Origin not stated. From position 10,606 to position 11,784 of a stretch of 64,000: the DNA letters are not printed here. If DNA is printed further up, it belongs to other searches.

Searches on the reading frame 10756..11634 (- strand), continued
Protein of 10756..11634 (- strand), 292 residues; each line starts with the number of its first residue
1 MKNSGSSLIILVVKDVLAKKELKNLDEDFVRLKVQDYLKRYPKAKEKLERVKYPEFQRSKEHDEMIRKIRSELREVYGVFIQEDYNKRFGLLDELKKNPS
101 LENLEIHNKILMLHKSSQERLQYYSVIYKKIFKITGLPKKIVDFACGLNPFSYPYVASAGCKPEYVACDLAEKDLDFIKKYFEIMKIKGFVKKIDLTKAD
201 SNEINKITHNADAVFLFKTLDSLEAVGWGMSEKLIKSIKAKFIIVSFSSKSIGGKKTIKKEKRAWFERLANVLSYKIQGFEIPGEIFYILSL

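Call 71: search_protein_families(library=pfam, proteins=[L080:11-874:+, L080:881-1651:-, L080:1682-2038:+, L080:2062-2562:+, L080:2569-3177:-, L080:5945-6508:+, L080:6521-6889:-, L080:7172-7534:+, L080:7538-8197:-, L080:8252-8758:-], max_evalue=0.001)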
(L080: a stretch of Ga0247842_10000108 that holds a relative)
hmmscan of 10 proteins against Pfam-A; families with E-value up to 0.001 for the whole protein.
L080:11-874:+ (287 aa): 1 family
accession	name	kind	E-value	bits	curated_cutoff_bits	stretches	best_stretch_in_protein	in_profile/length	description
PF10343.14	Q_salvage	-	3.1e-61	207.9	25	1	18-256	3-240/285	Queuosine salvage protein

L080:881-1651:- (256 aa): 2 families
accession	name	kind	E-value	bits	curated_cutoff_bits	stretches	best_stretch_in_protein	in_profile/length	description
PF00753.33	Lactamase_B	-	2e-16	61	22.7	1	10-85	4-79/196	Metallo-beta-lactamase superfamily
PF12706.13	Lactamase_B_2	-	1e-15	58.3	27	1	25-203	3-192/200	Beta-lactamase superfamily domain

L080:1682-2038:+ (118 aa): 1 family
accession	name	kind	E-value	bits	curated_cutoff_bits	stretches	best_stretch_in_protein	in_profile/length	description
PF00338.27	Ribosomal_S10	-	2.8e-27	95.3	21.2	1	21-115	1-98/98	Ribosomal protein S10p/S20e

L080:2062-2562:+ (166 aa): 0 families

L080:2569-3177:- (202 aa): 1 family
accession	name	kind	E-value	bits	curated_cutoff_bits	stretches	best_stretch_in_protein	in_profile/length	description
PF06941.18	NT5C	-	1e-12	48.7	24.8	1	6-192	2-173/180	5' nucleotidase, deoxy (Pyrimidine), cytosolic type C protein (NT5C)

L080:5945-6508:+ (187 aa): 1 family
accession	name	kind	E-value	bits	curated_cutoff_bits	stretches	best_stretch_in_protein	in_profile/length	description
PF01862.21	PvlArgDC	-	6.1e-62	208.7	22.7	1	9-185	1-160/161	Pyruvoyl-dependent arginine decarboxylase (PvlArgDC)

L080:6521-6889:- (122 aa): 0 families

L080:7172-7534:+ (120 aa): 0 families

L080:7538-8197:- (219 aa): 1 family
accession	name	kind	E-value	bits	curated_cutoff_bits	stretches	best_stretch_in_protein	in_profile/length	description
PF00515.34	TPR_1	-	0.00021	21.4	27.8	0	126-150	2-26/34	Tetratricopeptide repeat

L080:8252-8758:- (168 aa): 0 families

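Call 72: search_protein_families(library=ncbifam, proteins=[L080:1682-2038:+, L080:3986-4810:+, L074:2000-2827:+, L066:2808-3662:+, L064:3497-4402:+, L045:2882-3466:+, L064:4389-5381:+], max_evalue=0.00001)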
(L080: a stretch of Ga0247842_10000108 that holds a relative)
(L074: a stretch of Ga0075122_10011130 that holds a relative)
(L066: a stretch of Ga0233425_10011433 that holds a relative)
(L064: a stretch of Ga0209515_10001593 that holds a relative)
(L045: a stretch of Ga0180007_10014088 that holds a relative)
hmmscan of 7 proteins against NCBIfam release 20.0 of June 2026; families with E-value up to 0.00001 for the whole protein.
L080:1682-2038:+ (118 aa): 3 families
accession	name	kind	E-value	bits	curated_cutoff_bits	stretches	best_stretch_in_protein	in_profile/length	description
TIGR01046.1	uS10_euk_arch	equivalog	4.7e-38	129.6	96.25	1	20-116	3-99/99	30S ribosomal protein S10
TIGR01049.1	rpsJ_bact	equivalog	6.5e-21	74.5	72.75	1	20-115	3-98/99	30S ribosomal protein S10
NF001861.0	PRK00596.1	equivalog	3.5e-20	72.2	85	1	19-115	5-101/102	30S ribosomal protein S10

L080:3986-4810:+ (274 aa): 8 families
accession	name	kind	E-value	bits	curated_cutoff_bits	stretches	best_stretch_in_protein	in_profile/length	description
NF000466.2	16S_rRNA_Rmt_gen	equivalog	6.1e-51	173.2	250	1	4-266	1-252/254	Rmt family 16S rRNA (guanine(1405)-N(7))-methyltransferase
NF000069.1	16S_rRNA_Rmt_E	exception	1.7e-28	99.7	525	1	1-268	1-263/273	RmtE family 16S rRNA (guanine(1405)-N(7))-methyltransferase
NF000150.1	16S_rRNA_Rmt_C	exception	1.7e-25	89.7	550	1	5-256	10-264/281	RmtC family 16S rRNA (guanine(1405)-N(7))-methyltransferase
NF000007.1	16S_rRNA_Rmt_D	exception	2.3e-18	66.5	500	1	5-268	3-245/247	RmtD family 16S rRNA (guanine(1405)-N(7))-methyltransferase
NF000113.1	16S_rRNA_Rmt_F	exception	2.8e-18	66.3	500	1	26-248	24-237/259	RmtF family 16S rRNA (guanine(1405)-N(7))-methyltransferase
NF033209.1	16S_rRNA_Rmt_B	exception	2.1e-16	60.2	525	1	1-256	1-233/251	RmtB family 16S rRNA (guanine(1405)-N(7))-methyltransferase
NF000116.1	16S_rRNA_Rmt_H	exception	6.6e-14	52.2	500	1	5-246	5-226/252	RmtH family 16S rRNA (guanine(1405)-N(7))-methyltransferase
NF000114.1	16S_rRNA_Rmt_G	exception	6.6e-14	52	500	1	6-269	5-247/264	RmtG family 16S rRNA (guanine(1405)-N(7))-methyltransferase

L074:2000-2827:+ (276 aa): 8 families
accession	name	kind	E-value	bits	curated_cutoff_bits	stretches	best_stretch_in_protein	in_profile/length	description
NF000466.2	16S_rRNA_Rmt_gen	equivalog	3.2e-42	144.6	250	1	13-274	2-253/254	Rmt family 16S rRNA (guanine(1405)-N(7))-methyltransferase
NF000069.1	16S_rRNA_Rmt_E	exception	9.7e-23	80.8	525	1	11-274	3-262/273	RmtE family 16S rRNA (guanine(1405)-N(7))-methyltransferase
NF000150.1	16S_rRNA_Rmt_C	exception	4.1e-20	72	550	1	7-240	4-241/281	RmtC family 16S rRNA (guanine(1405)-N(7))-methyltransferase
NF000113.1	16S_rRNA_Rmt_F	exception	3.3e-14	53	500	1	15-258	9-241/259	RmtF family 16S rRNA (guanine(1405)-N(7))-methyltransferase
NF033209.1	16S_rRNA_Rmt_B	exception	3.4e-13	49.7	525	1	11-250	3-223/251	RmtB family 16S rRNA (guanine(1405)-N(7))-methyltransferase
NF000116.1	16S_rRNA_Rmt_H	exception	4.9e-13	49.3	500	1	14-251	6-224/252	RmtH family 16S rRNA (guanine(1405)-N(7))-methyltransferase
NF000007.1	16S_rRNA_Rmt_D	exception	9.7e-11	41.5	500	1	13-143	3-124/247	RmtD family 16S rRNA (guanine(1405)-N(7))-methyltransferase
NF000114.1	16S_rRNA_Rmt_G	exception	5e-10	39.3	500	1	14-274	5-245/264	RmtG family 16S rRNA (guanine(1405)-N(7))-methyltransferase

L066:2808-3662:+ (285 aa): 8 families
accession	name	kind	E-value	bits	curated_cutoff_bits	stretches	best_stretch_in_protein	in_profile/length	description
NF000466.2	16S_rRNA_Rmt_gen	equivalog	2.7e-45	154.7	250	1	53-284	28-254/254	Rmt family 16S rRNA (guanine(1405)-N(7))-methyltransferase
NF000150.1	16S_rRNA_Rmt_C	exception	5.6e-22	78.2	550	1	101-250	96-242/281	RmtC family 16S rRNA (guanine(1405)-N(7))-methyltransferase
NF000069.1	16S_rRNA_Rmt_E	exception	7.3e-20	71.4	525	1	57-284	35-263/273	RmtE family 16S rRNA (guanine(1405)-N(7))-methyltransferase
NF000007.1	16S_rRNA_Rmt_D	exception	3.2e-17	62.8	500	1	58-285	34-246/247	RmtD family 16S rRNA (guanine(1405)-N(7))-methyltransferase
NF000116.1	16S_rRNA_Rmt_H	exception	5.1e-15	55.8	500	1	104-262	75-226/252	RmtH family 16S rRNA (guanine(1405)-N(7))-methyltransferase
NF000113.1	16S_rRNA_Rmt_F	exception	8.7e-14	51.6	500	1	54-284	34-257/259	RmtF family 16S rRNA (guanine(1405)-N(7))-methyltransferase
NF033209.1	16S_rRNA_Rmt_B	exception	9.4e-14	51.5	525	1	104-285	75-249/251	RmtB family 16S rRNA (guanine(1405)-N(7))-methyltransferase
NF000114.1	16S_rRNA_Rmt_G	exception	1.6e-12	47.5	500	1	104-284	75-246/264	RmtG family 16S rRNA (guanine(1405)-N(7))-methyltransferase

L064:3497-4402:+ (302 aa): 7 families
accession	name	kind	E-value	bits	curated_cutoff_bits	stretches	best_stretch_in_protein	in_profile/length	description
NF000466.2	16S_rRNA_Rmt_gen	equivalog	3.1e-32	111.9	250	1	66-295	31-253/254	Rmt family 16S rRNA (guanine(1405)-N(7))-methyltransferase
NF000150.1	16S_rRNA_Rmt_C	exception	8.6e-16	57.9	550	1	75-296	47-279/281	RmtC family 16S rRNA (guanine(1405)-N(7))-methyltransferase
NF000007.1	16S_rRNA_Rmt_D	exception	5.3e-14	52.2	500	1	104-267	57-214/247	RmtD family 16S rRNA (guanine(1405)-N(7))-methyltransferase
NF000113.1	16S_rRNA_Rmt_F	exception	2.1e-10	40.5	500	1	119-296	82-257/259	RmtF family 16S rRNA (guanine(1405)-N(7))-methyltransferase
NF000116.1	16S_rRNA_Rmt_H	exception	4.1e-08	33.2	500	1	121-295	76-247/252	RmtH family 16S rRNA (guanine(1405)-N(7))-methyltransferase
NF033209.1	16S_rRNA_Rmt_B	exception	4.7e-06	26.3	525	0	121-297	76-249/251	RmtB family 16S rRNA (guanine(1405)-N(7))-methyltransferase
NF000114.1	16S_rRNA_Rmt_G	exception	6.4e-06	25.8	500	1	123-295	78-245/264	RmtG family 16S rRNA (guanine(1405)-N(7))-methyltransferase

L045:2882-3466:+ (194 aa): 12 families
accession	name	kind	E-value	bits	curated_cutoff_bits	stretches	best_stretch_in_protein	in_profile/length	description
NF010327.0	PRK13763.1-2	equivalog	2.5e-60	203.5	240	1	15-187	7-181/192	putative RNA-processing protein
TIGR03665.1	arCOG04150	hypoth_equivalog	3.6e-58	196.1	114.2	1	18-186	2-170/173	arCOG04150 universal archaeal KH domain protein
NF010331.0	PRK13763.2-1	subfamily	6.2e-58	195.8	245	1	12-190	5-184/187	putative RNA-processing protein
NF010332.0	PRK13763.2-2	equivalog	1.2e-56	191.7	270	1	15-188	2-174/179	putative RNA-processing protein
NF010330.0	PRK13763.1-5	equivalog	1.6e-52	178.3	376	1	18-182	39-208/220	putative RNA-processing protein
NF010333.0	PRK13763.2-4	equivalog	8.5e-52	175.7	252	1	16-187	3-175/179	putative RNA-processing protein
NF010334.0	PRK13763.2-5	equivalog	1.3e-48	165.3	303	1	15-187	4-175/179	putative RNA-processing protein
NF010328.0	PRK13763.1-3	equivalog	7.6e-47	159.6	194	1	12-189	13-194/197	putative RNA-processing protein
NF010329.0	PRK13763.1-4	equivalog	7.7e-44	149.6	277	1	16-189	2-176/182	putative RNA-processing protein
NF010326.0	PRK13763.1-1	equivalog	3.6e-29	101.7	247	1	34-183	15-165/186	putative RNA-processing protein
NF008805.1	PRK11824.1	equivalog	1.9e-07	29.9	471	1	7-78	540-608/683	polyribonucleotide nucleotidyltransferase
TIGR03591.1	polynuc_phos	equivalog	3.4e-06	25.8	525.05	1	15-77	552-613/689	polyribonucleotide nucleotidyltransferase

L064:4389-5381:+ (330 aa): 9 families
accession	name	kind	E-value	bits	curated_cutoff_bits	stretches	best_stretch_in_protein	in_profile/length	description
NF040814.1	tRNA_cyt_mtase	equivalog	7e-100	334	550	1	30-329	8-304/305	tRNA (cytosine(49)-C(5))-methyltransferase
TIGR00446.1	nop2p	subfamily_domain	1.5e-88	296.5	210.45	1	59-329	1-264/264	NOL1/NOP2/sun family putative RNA methylase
NF008898.0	PRK11933.1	equivalog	4.6e-83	279.3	588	1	42-329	24-310/480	16S rRNA (cytosine(1407)-C(5))-methyltransferase RsmF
NF041567.1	mtaseRsmF_Thermus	equivalog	9.5e-68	228.8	690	1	58-329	24-290/443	16S rRNA (cytosine(1407)-C(5))-methyltransferase RsmF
NF011494.0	PRK14902.1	equivalog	1.4e-60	205.4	319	1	53-329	175-442/444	16S rRNA (cytosine(967)-C(5))-methyltransferase RsmB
NF011493.0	PRK14901.1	equivalog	2.8e-54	184.6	540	1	59-329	183-445/447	16S rRNA (cytosine(967)-C(5))-methyltransferase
TIGR00563.1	rsmB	equivalog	2.9e-47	161.8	269.05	1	108-329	224-435/437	16S rRNA (cytosine(967)-C(5))-methyltransferase RsmB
NF008149.0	PRK10901.1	equivalog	7.3e-41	140.5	375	1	59-329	181-432/434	16S rRNA (cytosine(967)-C(5))-methyltransferase RsmB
NF011495.0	PRK14903.1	equivalog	2.3e-32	112.4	503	1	50-280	157-389/431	16S rRNA (cytosine(967)-C(5))-methyltransferase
